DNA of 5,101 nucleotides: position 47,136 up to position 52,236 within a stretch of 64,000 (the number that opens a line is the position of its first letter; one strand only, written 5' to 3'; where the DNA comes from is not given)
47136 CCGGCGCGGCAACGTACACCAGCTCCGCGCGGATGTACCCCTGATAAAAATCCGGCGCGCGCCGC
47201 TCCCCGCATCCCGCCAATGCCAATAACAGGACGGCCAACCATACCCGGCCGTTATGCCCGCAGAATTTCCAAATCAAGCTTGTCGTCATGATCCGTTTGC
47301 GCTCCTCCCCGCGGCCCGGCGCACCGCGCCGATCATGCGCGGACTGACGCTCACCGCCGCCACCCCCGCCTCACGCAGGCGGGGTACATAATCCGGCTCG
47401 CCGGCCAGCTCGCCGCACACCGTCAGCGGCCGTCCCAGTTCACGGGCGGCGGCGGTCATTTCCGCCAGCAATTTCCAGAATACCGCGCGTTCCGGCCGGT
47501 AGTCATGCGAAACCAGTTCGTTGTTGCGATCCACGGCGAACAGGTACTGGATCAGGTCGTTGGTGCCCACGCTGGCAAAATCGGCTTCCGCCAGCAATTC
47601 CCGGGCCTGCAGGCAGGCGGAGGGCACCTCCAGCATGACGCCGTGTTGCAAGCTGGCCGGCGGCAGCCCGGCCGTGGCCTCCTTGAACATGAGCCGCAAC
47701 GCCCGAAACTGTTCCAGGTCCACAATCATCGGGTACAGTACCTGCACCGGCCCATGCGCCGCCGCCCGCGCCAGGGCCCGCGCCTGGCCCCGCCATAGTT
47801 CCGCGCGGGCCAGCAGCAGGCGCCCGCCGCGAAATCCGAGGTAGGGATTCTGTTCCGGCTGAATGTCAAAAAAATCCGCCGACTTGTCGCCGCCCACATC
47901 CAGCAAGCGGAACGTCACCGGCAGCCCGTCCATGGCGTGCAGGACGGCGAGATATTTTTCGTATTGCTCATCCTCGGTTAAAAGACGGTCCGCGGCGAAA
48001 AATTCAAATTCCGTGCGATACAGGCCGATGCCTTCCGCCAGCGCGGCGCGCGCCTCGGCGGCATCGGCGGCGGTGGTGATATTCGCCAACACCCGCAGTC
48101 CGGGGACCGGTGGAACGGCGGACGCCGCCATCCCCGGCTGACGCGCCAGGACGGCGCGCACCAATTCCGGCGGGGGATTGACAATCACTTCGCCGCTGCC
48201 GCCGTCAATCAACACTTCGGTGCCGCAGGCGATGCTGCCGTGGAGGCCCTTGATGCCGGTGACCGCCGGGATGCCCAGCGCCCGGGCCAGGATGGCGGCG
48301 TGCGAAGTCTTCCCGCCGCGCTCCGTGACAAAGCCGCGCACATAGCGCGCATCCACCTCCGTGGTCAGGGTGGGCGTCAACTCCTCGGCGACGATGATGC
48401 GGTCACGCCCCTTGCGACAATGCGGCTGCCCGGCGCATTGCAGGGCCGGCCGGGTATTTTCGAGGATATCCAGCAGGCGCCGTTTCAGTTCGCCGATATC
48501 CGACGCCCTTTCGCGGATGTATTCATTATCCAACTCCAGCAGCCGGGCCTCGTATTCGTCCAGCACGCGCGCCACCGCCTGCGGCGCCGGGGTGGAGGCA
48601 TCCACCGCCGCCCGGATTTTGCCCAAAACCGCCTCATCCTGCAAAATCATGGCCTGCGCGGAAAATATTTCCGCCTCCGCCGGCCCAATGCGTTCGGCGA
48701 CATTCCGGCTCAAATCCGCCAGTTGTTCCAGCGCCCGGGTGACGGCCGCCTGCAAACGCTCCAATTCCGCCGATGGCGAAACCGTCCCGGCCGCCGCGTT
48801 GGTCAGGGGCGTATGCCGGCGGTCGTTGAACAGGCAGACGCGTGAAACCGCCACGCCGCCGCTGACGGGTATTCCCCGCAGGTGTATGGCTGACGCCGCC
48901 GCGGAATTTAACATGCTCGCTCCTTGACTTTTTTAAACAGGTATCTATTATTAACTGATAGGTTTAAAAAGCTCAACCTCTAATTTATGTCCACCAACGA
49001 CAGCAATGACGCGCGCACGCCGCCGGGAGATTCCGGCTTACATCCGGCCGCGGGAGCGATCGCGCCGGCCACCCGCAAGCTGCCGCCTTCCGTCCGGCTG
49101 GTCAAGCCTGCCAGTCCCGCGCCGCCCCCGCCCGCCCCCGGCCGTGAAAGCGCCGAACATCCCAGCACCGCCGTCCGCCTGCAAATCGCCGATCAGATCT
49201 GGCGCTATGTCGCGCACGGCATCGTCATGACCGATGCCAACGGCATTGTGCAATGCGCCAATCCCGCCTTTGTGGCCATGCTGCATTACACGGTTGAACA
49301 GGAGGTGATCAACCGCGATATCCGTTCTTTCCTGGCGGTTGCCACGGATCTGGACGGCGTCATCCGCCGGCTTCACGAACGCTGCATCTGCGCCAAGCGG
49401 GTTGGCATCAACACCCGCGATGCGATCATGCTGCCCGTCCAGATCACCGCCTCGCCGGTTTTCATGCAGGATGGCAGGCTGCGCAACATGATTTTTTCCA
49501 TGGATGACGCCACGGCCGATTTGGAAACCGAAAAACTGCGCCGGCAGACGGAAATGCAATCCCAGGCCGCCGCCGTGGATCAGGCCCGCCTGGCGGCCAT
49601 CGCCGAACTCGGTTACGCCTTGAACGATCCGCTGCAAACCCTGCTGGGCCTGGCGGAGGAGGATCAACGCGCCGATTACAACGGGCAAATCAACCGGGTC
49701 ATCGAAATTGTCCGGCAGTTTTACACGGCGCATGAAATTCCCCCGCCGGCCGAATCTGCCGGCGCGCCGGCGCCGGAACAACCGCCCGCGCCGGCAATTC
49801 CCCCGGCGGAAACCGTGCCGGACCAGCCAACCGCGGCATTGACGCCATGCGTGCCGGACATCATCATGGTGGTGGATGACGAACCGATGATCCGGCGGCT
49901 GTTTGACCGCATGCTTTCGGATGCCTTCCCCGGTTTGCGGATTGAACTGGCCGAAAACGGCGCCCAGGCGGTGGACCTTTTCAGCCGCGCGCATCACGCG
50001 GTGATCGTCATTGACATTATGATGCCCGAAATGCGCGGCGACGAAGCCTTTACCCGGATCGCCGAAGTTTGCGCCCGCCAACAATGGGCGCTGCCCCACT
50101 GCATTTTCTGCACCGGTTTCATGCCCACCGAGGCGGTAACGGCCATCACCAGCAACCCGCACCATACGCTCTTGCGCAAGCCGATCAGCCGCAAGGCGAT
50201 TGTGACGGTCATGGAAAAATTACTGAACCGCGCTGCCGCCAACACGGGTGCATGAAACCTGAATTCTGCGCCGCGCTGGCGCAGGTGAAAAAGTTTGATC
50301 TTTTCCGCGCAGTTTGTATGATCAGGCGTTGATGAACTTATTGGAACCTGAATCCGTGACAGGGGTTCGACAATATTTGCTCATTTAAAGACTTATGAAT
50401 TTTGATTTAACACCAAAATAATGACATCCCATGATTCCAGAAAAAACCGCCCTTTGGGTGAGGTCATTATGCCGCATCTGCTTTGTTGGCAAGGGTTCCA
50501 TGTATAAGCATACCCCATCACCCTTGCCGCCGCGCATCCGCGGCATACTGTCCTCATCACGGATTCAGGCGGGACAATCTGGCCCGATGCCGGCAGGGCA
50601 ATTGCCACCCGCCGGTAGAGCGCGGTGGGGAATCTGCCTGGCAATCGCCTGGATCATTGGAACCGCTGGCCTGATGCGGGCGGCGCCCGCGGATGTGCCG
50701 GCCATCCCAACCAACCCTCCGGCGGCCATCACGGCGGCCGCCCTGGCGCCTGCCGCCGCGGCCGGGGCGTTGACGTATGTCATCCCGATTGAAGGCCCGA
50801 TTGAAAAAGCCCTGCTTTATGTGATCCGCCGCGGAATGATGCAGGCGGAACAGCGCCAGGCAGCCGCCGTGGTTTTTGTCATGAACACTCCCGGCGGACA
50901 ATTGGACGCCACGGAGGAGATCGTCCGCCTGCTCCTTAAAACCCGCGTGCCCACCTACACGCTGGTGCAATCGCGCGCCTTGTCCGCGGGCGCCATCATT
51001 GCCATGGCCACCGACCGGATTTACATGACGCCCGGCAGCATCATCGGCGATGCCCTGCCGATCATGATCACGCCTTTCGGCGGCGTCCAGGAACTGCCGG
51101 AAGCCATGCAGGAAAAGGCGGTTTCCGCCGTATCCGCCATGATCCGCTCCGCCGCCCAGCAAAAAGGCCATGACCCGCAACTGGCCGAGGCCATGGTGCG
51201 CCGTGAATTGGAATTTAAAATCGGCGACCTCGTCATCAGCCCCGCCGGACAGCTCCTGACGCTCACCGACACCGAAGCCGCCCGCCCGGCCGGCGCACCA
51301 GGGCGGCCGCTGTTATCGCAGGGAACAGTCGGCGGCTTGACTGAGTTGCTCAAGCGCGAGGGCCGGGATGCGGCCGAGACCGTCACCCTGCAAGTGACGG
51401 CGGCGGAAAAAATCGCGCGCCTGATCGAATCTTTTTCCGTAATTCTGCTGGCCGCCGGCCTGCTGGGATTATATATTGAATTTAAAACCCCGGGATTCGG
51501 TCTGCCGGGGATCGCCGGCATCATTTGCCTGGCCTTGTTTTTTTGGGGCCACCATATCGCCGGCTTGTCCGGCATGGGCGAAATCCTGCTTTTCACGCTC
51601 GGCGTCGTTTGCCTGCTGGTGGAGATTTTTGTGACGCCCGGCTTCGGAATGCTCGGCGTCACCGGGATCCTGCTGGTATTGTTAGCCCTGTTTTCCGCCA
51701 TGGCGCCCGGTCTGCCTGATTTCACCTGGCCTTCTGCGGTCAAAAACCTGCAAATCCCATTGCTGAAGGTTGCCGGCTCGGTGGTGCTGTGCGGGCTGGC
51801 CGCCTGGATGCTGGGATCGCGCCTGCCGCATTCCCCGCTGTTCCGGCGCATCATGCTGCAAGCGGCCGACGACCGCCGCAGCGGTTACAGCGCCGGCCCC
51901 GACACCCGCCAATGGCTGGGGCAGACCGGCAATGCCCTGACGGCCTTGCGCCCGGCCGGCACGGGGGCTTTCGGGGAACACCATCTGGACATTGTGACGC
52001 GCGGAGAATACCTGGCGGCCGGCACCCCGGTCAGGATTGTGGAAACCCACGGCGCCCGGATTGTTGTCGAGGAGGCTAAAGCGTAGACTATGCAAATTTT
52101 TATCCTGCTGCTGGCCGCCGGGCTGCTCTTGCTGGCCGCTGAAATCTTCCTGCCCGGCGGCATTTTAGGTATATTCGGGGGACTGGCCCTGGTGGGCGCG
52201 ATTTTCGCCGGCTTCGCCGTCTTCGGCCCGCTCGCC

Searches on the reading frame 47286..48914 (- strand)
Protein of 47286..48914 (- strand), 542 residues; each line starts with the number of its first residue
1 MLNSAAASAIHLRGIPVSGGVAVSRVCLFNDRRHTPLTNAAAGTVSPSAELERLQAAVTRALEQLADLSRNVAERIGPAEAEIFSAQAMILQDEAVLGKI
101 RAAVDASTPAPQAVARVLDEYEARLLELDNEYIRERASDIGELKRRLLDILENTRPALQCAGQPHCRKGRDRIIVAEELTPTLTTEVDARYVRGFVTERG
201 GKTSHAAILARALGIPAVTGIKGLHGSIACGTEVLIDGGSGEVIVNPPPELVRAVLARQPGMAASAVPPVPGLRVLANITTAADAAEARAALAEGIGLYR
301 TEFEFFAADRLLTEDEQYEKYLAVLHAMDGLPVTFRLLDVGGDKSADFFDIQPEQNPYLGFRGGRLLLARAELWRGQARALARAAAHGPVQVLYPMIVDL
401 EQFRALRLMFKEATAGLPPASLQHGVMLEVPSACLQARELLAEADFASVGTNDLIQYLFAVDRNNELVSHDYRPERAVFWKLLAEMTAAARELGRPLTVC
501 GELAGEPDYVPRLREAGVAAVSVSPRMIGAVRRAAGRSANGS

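Call 11: search_protein_families(library=pfam, proteins=[window:47286-48914:-])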
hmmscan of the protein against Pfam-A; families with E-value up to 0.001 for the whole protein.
window:47286-48914:- (542 aa): 3 families
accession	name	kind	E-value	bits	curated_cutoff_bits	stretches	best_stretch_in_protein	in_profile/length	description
PF02896.24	PEP-utilizers_C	-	2.8e-79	266.8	22.8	1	272-535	19-288/293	PEP-utilising enzyme, PEP-binding domain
PF05524.18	PEP-utilisers_N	-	2.5e-24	86.2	24.4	1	13-136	1-121/121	PEP-utilising enzyme, N-terminal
PF00391.29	PEP-utilizers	-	4.9e-22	77.7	23.1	1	171-241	4-72/72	PEP-utilising enzyme, mobile domain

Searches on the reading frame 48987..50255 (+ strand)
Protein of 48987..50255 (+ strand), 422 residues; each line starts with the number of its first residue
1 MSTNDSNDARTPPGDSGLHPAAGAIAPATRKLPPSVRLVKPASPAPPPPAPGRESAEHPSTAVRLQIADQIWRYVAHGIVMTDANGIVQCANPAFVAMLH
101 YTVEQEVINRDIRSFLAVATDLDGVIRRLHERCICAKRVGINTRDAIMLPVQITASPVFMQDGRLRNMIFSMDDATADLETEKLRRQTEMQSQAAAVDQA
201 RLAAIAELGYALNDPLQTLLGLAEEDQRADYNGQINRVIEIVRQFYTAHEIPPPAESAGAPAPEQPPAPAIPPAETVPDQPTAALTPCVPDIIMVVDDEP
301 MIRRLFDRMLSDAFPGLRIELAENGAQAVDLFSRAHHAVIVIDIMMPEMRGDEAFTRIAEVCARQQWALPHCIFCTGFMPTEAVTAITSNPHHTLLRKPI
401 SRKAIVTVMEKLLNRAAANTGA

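Call 11: search_protein_families(library=pfam, proteins=[window:48987-50255:+])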
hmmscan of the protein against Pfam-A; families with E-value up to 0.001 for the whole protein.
window:48987-50255:+ (422 aa): 3 families
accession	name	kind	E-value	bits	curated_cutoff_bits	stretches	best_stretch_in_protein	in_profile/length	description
PF00072.30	Response_reg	-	9e-15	55.3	30.2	1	293-408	1-109/111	Response regulator receiver domain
PF13426.13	PAS_9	-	4.2e-09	37.1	27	1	77-176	2-102/103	PAS domain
PF00989.32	PAS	-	1.9e-05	25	22.6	1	77-173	12-111/113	PAS fold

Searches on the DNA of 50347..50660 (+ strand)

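Call 13: search_rna_families(source=window, start=50360, end=50660, threshold=evalue, max_evalue=10)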
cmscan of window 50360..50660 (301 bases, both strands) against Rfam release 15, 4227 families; matches with E-value up to 10: 3.
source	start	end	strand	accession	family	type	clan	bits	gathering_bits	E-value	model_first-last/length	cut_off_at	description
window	50563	50640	-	RF01744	livK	Cis-reg;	-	22.3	65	0.27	1-84/84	no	livK RNA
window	50536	50565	-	RF00097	snoR71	Gene; snRNA; snoRNA; CD-box;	-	16.2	40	1.1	1-107/107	no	Plant small nucleolar RNA R71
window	50496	50561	-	RF01146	sR15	Gene; snRNA; snoRNA; CD-box;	-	12.9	40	9.4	1-65/65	no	Small nucleolar RNA sR15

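Call 51: search_dna_similar(query=window:50347-50569:+, collection=plasmids, mode=distant, max_evalue=0.001)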
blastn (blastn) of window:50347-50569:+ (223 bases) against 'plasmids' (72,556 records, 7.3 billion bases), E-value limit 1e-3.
No match.

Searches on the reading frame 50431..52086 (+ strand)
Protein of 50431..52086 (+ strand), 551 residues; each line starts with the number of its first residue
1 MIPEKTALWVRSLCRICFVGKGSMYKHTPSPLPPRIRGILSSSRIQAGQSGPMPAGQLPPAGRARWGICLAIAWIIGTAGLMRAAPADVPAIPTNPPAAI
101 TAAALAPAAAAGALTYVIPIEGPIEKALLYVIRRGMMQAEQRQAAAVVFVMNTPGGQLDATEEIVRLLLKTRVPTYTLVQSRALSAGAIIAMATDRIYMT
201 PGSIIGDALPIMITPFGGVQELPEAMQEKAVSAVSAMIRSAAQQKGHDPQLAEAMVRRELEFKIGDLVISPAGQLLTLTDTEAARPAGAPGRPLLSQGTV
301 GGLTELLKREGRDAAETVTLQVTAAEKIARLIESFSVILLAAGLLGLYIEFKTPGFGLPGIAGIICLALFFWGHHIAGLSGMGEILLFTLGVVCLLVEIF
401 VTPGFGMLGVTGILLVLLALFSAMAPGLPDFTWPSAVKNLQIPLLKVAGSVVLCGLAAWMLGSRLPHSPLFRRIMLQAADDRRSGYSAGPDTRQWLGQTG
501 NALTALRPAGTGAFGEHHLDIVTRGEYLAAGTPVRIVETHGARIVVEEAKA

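Call 11: search_protein_families(library=pfam, proteins=[window:50431-52086:+])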
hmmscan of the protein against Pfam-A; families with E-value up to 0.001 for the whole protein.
window:50431-52086:+ (551 aa): 5 families
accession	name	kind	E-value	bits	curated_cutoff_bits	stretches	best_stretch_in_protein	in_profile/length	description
PF25145.1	NfeD1b_N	-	2.6e-39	135.2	40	1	116-316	3-185/189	NfeD1b, N-terminal domain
PF24961.1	NfeD_membrane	-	1e-27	96.9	26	1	336-461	3-117/119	NfeD integral membrane domain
PF01957.25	NfeD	-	7.9e-09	36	29.1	1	496-547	5-56/57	NfeD-like C-terminal, partner-binding domain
PF01972.22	SDH_protease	-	2.3e-06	27.3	31.3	1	147-211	94-158/286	ClpP-like SDH-type serine proteinase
PF00574.28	CLP_protease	-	0.00016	22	20.2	1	118-203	19-107/182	Clp protease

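Call 32: find_homologous_proteins(query=window:50587-52086:+, max_evalue=1e-50)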
Query window:50587-52086:+ (499 aa): 1246 proteins with E <= 1e-50 among 8000 candidates; the best 120 are listed.
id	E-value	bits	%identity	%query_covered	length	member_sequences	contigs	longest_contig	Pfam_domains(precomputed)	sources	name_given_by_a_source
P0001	5.2e-298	1006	100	94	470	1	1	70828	PF24961.2,PF01957.26,PF25145.2,PF01972.22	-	-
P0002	4.7e-228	776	80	90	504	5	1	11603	PF24961.2,PF01957.26,PF25145.2,PF01972.22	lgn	-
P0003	4.9e-228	776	81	87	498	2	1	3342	PF24961.2,PF01957.26,PF25145.2,PF01972.22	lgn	-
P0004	4.6e-215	733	76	89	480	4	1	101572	PF24961.2,PF01957.26,PF25145.2,PF01972.22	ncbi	ncbi:MAG: NfeD family protein [Kiritimatiellia bacterium]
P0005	2.9e-190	651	67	90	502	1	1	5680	PF24961.2,PF01957.26,PF25145.2,PF01972.22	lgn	-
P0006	1.5e-180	619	64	90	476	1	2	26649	PF24961.2,PF01957.26,PF25145.2,PF01972.22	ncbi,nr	ncbi:MAG: nodulation protein NfeD [Kiritimatiellia bacterium]|nr:hypothetical protein [Lentisphaerot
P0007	1.2e-170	586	49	89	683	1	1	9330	PF24961.2,PF00574.29,PF01957.26,PF25145.2,PF01972.22,PF01343.24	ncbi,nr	ncbi:MAG: ATP-dependent Clp protease proteolytic subunit [Pontiellaceae bacterium]|nr:ATP-dependent 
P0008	8.7e-170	584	61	91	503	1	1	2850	PF24961.2,PF01957.26,PF25145.2,PF01972.22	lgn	-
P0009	3.8e-168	578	61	90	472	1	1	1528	PF24961.2,PF01957.26,PF25145.2,PF01972.22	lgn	-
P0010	3.9e-166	572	60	87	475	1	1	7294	PF24961.2,PF00574.29,PF01957.26,PF25145.2,PF01972.22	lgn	-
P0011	1.2e-165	570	59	88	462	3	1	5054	PF24961.2,PF00574.29,PF01957.26,PF25145.2,PF01972.22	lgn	-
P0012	1.7e-160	553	56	94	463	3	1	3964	PF24961.2,PF01957.26,PF25145.2,PF01972.22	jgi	-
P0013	1.4e-159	550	51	90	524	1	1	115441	PF24961.2,PF01957.26,PF25145.2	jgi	-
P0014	2.2e-158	546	59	91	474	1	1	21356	PF24961.2,PF01957.26,PF25145.2,PF01972.22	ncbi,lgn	-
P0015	4.0e-158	545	59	87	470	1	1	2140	PF24961.2,PF00574.29,PF01957.26,PF25145.2,PF01972.22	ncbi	-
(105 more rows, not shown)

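Call 33: find_encoding_contigs(protein=P0002, flank=6000, max_places=3)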
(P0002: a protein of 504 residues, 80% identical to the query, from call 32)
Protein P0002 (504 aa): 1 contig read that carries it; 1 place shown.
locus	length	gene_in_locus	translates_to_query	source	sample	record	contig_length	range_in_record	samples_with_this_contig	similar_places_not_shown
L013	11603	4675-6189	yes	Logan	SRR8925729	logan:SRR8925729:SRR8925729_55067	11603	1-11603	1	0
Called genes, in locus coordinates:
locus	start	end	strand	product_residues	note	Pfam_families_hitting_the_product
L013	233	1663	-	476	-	-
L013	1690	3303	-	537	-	PF05524:PEP-utilisers_N, PF00391:PEP-utilizers, PF02896:PEP-utilizers_C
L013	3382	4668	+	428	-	PF00989:PAS (weak), PF13426:PAS_9, PF00072:Response_reg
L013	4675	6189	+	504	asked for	PF25145:NfeD1b_N, PF01972:SDH_protease (weak), PF24961:NfeD_membrane, PF01957:NfeD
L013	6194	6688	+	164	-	PF01957:NfeD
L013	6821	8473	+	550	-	-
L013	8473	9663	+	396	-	PF04519:Bactofilin (faint)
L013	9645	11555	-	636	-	PF00128:Alpha-amylase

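Call 34: find_encoding_contigs(protein=P0003, flank=6000, max_places=3)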
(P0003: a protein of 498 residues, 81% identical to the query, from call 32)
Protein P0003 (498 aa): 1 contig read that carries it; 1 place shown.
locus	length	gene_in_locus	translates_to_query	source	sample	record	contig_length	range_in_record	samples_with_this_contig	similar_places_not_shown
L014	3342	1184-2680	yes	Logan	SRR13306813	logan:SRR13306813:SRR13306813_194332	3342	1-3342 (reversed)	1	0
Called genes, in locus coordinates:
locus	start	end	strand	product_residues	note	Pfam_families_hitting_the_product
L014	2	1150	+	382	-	?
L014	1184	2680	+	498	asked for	PF25145:NfeD1b_N, PF01972:SDH_protease (weak), PF24961:NfeD_membrane, PF01957:NfeD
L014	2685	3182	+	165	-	PF01957:NfeD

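Call 35: find_encoding_contigs(protein=P0004, flank=10000, max_places=3)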
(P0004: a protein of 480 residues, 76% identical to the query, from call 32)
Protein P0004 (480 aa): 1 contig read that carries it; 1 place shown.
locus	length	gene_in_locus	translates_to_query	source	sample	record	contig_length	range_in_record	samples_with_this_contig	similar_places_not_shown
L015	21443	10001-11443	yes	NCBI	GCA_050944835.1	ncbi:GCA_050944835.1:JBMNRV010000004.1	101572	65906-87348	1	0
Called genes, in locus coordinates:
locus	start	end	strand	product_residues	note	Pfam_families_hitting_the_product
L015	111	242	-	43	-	-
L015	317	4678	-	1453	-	PF07940:Hepar_II_III_C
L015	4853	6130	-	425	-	PF01408:GFO_IDH_MocA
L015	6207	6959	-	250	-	PF01041:DegT_DnrJ_EryC1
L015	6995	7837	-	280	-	-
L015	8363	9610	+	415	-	PF00989:PAS, PF13426:PAS_9, PF00072:Response_reg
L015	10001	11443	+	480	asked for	PF25145:NfeD1b_N, PF01972:SDH_protease (weak), PF24961:NfeD_membrane, PF01957:NfeD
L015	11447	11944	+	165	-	PF01957:NfeD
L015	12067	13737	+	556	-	-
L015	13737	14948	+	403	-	PF04519:Bactofilin (weak), PF26514:DUF8173 (faint)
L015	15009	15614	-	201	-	PF01914:MarC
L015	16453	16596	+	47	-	-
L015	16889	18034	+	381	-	PF13173:AAA_14, PF13635:DUF4143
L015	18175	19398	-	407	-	PF00534:Glycos_transf_1, PF13692:Glyco_trans_1_4, PF13524:Glyco_trans_1_2 (weak)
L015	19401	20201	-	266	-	PF01370:Epimerase, PF04321:RmlD_sub_bind, PF07993:NAD_binding_4 (faint), PF16363:GDP_Man_Dehyd (faint)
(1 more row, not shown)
